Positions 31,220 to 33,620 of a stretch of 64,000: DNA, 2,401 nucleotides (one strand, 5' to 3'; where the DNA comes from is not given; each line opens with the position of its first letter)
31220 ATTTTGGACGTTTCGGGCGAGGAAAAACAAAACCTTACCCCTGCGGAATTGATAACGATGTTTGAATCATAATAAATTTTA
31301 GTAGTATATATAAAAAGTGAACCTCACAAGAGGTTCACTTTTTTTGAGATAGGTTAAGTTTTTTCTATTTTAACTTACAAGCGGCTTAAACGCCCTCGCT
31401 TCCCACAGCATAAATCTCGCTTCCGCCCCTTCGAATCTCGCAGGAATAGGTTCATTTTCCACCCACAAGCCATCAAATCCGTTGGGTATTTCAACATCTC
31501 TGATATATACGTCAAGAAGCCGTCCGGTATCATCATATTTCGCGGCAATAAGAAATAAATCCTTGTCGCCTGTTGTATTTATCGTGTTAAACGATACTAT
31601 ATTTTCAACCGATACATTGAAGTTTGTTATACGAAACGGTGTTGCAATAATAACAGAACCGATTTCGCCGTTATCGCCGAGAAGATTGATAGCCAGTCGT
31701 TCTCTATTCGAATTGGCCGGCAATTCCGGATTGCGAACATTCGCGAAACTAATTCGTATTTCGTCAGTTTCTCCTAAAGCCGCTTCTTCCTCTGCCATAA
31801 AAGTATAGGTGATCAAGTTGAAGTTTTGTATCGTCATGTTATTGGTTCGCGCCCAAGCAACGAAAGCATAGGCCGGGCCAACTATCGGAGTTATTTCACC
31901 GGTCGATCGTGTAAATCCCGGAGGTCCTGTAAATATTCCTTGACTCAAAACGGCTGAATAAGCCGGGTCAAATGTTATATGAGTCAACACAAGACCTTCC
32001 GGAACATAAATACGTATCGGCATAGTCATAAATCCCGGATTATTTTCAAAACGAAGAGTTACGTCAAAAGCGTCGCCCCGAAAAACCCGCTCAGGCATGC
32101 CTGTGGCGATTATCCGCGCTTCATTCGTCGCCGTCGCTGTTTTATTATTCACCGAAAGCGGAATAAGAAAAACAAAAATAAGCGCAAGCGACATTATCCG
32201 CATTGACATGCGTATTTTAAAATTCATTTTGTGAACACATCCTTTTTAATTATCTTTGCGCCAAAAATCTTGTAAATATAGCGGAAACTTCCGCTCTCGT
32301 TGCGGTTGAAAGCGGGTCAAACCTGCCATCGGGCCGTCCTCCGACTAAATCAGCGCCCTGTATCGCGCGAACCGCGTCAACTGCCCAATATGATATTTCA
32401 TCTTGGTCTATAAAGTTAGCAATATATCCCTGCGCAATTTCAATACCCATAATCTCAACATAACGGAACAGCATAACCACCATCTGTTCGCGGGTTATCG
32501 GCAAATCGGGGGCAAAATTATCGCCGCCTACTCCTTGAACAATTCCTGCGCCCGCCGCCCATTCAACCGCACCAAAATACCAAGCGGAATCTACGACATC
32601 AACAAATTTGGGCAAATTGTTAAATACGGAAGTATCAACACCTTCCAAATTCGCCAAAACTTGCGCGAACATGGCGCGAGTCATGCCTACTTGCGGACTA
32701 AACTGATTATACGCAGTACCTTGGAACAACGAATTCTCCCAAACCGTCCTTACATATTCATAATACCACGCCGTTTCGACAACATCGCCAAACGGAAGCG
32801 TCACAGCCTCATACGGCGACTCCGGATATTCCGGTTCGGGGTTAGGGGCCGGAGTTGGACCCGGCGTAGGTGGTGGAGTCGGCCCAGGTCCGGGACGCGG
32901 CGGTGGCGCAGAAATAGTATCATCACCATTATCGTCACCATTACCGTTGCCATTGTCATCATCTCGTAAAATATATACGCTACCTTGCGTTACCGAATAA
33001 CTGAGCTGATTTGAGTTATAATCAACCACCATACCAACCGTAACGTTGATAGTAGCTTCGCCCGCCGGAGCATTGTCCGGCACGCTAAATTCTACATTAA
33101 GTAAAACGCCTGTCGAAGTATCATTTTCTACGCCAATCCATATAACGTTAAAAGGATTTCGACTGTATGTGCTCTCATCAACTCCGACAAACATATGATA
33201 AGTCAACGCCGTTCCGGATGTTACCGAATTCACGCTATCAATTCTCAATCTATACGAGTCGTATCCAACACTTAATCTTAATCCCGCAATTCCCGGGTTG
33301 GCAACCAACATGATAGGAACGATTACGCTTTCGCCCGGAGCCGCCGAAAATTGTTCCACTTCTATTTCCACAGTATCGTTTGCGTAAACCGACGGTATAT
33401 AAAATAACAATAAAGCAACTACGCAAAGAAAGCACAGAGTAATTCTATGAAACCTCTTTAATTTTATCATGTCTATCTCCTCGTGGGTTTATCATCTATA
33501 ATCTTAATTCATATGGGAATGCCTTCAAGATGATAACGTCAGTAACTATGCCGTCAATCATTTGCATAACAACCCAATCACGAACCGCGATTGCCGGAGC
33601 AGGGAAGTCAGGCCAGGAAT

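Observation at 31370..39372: Three-gene cohesin / dockerin / SLH operon: cellulosome-style docking with no carbohydrate-active enzymes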

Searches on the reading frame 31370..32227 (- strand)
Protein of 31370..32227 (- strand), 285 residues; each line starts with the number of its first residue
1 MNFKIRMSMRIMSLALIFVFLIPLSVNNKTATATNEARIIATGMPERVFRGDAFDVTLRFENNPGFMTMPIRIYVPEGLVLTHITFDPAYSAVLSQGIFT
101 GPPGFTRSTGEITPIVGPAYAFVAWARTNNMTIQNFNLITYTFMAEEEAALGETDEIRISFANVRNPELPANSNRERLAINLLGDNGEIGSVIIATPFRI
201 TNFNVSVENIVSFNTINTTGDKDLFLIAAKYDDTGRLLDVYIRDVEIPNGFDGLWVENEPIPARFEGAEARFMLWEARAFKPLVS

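Call 3: search_protein_families(library=pfam, proteins=[window:31370-32227:-], max_evalue=1)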
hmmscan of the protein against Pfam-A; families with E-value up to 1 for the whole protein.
window:31370-32227:- (285 aa): 1 family
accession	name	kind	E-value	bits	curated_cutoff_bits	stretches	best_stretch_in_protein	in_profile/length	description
PF20844.2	PCF11_RFEG_rpt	-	0.17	12.6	43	0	57-104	26-73/100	Pre-mRNA cleavage complex 2 protein Pcf11, RFEGP repeat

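Call 4: search_protein_families(library=ncbifam, proteins=[window:31370-32227:-], max_evalue=1)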
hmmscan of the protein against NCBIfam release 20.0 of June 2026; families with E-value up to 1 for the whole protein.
window:31370-32227:- (285 aa): 0 families

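Call 10: search_solved_structures(query=window:31370-32227:-, max_evalue=10, show_alignments=2)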
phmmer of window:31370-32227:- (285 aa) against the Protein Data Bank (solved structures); distinct sequences matched with E-value up to 10: 0.

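Call 18: find_homologous_proteins(query=window:31370-32227:-, max_evalue=0.01)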
Query window:31370-32227:- (285 aa): 2 proteins with E <= 0.01 among 962 candidates.
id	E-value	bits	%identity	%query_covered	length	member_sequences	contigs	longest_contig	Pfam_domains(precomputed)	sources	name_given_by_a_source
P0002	6.7e-177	605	100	96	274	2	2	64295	-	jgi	-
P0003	7.0e-138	477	78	100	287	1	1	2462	-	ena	-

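Call 19: find_encoding_contigs(protein=P0003, flank=10000)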
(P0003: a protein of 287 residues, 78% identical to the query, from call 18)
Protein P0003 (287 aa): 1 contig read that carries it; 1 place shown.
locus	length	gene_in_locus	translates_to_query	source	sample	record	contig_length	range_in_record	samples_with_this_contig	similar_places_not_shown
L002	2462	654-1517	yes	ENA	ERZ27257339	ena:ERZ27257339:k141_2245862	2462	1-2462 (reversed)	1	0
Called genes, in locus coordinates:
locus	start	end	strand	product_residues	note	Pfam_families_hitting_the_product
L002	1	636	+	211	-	?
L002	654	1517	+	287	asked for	-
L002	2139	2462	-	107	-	?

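Call 58: find_related_loci(query=A2, collection=genome_contigs, flank=10000)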
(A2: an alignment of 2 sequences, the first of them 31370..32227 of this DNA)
Query A2 (285 aa) in genome_contigs; peptide patterns used: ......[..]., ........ (x = any residue, [..] = any of these).
100 stretches matched a pattern, but none encodes a relative of the query by tblastn (E <= 1e-3).

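Call 59: find_related_loci(query=A2, collection=metagenome_contigs, flank=10000)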
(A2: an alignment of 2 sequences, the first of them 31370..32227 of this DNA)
Query A2 (285 aa) in metagenome_contigs; peptide patterns used: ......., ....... (x = any residue, [..] = any of these).
156 stretches matched a pattern; 1 encode a relative of the query (tblastn E <= 1e-3); 1 distinct loci.
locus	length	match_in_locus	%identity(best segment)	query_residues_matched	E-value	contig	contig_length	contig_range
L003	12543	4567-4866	31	6-106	2e-6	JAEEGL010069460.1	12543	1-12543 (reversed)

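Call 77: search_protein_families(library=pfam, proteins=[L003:4585-8148:+, L003:2292-3923:-, L003:8273-9061:-], max_evalue=0.001)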
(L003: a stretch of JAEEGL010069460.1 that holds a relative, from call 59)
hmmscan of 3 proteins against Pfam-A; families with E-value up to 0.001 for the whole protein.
L003:4585-8148:+ (1187 aa): 1 family
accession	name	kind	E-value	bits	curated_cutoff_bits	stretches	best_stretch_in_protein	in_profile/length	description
PF00963.24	Cohesin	-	8e-07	29.8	24.1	1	35-158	7-139/139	Cohesin domain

L003:2292-3923:- (543 aa): 1 family
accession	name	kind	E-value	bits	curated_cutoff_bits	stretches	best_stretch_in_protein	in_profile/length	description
PF00118.29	Cpn60_TCP1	-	4.8e-82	276.7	34.3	1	22-525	1-490/490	TCP-1/cpn60 chaperonin family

L003:8273-9061:- (262 aa): 3 families
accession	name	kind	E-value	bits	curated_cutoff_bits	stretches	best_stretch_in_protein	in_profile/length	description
PF00106.31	adh_short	-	1.8e-41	142.3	26.6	1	17-208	2-192/195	short chain dehydrogenase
PF13561.12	adh_short_C2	-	2.5e-24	86.6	27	1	22-206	1-184/236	Enoyl-(Acyl carrier protein) reductase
PF08659.16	KR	-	3.8e-06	27.4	22.6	1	16-138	1-126/180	KR domain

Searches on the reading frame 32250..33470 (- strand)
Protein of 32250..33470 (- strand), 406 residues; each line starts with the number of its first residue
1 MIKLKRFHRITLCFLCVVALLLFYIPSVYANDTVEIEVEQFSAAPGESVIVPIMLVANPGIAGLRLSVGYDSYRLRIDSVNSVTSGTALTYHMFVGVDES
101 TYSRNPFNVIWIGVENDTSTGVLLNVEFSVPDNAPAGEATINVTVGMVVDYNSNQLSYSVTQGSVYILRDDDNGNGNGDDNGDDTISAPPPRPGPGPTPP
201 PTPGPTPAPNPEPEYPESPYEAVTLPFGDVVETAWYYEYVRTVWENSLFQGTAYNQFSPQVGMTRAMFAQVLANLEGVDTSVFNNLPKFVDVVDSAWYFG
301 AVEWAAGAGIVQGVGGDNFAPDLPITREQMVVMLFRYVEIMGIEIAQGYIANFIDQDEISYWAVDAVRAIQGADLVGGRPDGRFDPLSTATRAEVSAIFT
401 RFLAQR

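Call 3: search_protein_families(library=pfam, proteins=[window:32250-33470:-], max_evalue=1)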
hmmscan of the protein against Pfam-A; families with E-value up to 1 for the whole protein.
window:32250-33470:- (406 aa): 4 families
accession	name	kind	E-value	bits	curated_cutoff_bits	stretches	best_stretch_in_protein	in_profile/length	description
PF00395.25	SLH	-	7.6e-29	99.9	20.8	3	288-330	1-43/44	S-layer homology domain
PF00963.24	Cohesin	-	5.3e-10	40.1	24.1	1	34-165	1-137/139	Cohesin domain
PF05887.16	Trypan_PARP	-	0.17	12.3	100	1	186-223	82-119/134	Procyclic acidic repetitive protein (PARP)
PF04625.18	DEC-1_N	-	0.73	9.2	29.2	1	189-291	116-185/403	DEC-1 protein, N-terminal region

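Call 4: search_protein_families(library=ncbifam, proteins=[window:32250-33470:-], max_evalue=1)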
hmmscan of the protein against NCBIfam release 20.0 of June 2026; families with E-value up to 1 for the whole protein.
window:32250-33470:- (406 aa): 2 families
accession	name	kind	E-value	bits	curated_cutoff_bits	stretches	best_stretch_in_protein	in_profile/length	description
NF033190.2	inl_like_NEAT_1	exception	1.1e-09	37.1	1275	1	225-392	580-741/754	NEAT domain-containing leucine-rich repeat protein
NF007285.1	PRK09752.1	equivalog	0.96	7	1459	0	186-214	919-947/1250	AIDA-I family autotransporter adhesin YfaL/EhaC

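Call 9: search_solved_structures(query=window:32250-33470:-, max_evalue=1, show_alignments=2)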
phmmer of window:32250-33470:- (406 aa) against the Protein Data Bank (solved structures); distinct sequences matched with E-value up to 1: 10.
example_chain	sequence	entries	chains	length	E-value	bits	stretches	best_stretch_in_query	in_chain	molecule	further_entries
6bt4_A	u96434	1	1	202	1.5e-05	27.3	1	226-398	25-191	S-layer protein sap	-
3pyw_A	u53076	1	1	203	1.5e-05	27.3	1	227-399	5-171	S-layer protein sap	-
9g93_A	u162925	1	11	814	6.6e-05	25.1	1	218-398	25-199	S-layer protein sap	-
6kg8_A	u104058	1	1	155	0.0038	19.3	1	30-166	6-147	Probably cellulosomal scaffolding protein, secreted cellulose-binding and cohesin domain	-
6kgc_A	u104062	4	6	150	0.0046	19.1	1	30-166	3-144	Probably cellulosomal scaffolding protein, secreted cellulose-binding and cohesin domain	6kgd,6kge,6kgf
3ul4_A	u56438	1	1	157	0.026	16.6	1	31-169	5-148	Cellulosome-anchoring protein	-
3na8_A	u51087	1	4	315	0.032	16.3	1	34-86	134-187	putative dihydrodipicolinate synthetase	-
8bz2_A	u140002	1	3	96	0.063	15.3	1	289-401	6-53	S-layer homology domain-containing protein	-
8bys_A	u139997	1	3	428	0.079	15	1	276-335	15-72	S-layer homology domain-containing protein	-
8bym_A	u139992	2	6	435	0.6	12.1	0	289-400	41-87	S-layer homology domain-containing protein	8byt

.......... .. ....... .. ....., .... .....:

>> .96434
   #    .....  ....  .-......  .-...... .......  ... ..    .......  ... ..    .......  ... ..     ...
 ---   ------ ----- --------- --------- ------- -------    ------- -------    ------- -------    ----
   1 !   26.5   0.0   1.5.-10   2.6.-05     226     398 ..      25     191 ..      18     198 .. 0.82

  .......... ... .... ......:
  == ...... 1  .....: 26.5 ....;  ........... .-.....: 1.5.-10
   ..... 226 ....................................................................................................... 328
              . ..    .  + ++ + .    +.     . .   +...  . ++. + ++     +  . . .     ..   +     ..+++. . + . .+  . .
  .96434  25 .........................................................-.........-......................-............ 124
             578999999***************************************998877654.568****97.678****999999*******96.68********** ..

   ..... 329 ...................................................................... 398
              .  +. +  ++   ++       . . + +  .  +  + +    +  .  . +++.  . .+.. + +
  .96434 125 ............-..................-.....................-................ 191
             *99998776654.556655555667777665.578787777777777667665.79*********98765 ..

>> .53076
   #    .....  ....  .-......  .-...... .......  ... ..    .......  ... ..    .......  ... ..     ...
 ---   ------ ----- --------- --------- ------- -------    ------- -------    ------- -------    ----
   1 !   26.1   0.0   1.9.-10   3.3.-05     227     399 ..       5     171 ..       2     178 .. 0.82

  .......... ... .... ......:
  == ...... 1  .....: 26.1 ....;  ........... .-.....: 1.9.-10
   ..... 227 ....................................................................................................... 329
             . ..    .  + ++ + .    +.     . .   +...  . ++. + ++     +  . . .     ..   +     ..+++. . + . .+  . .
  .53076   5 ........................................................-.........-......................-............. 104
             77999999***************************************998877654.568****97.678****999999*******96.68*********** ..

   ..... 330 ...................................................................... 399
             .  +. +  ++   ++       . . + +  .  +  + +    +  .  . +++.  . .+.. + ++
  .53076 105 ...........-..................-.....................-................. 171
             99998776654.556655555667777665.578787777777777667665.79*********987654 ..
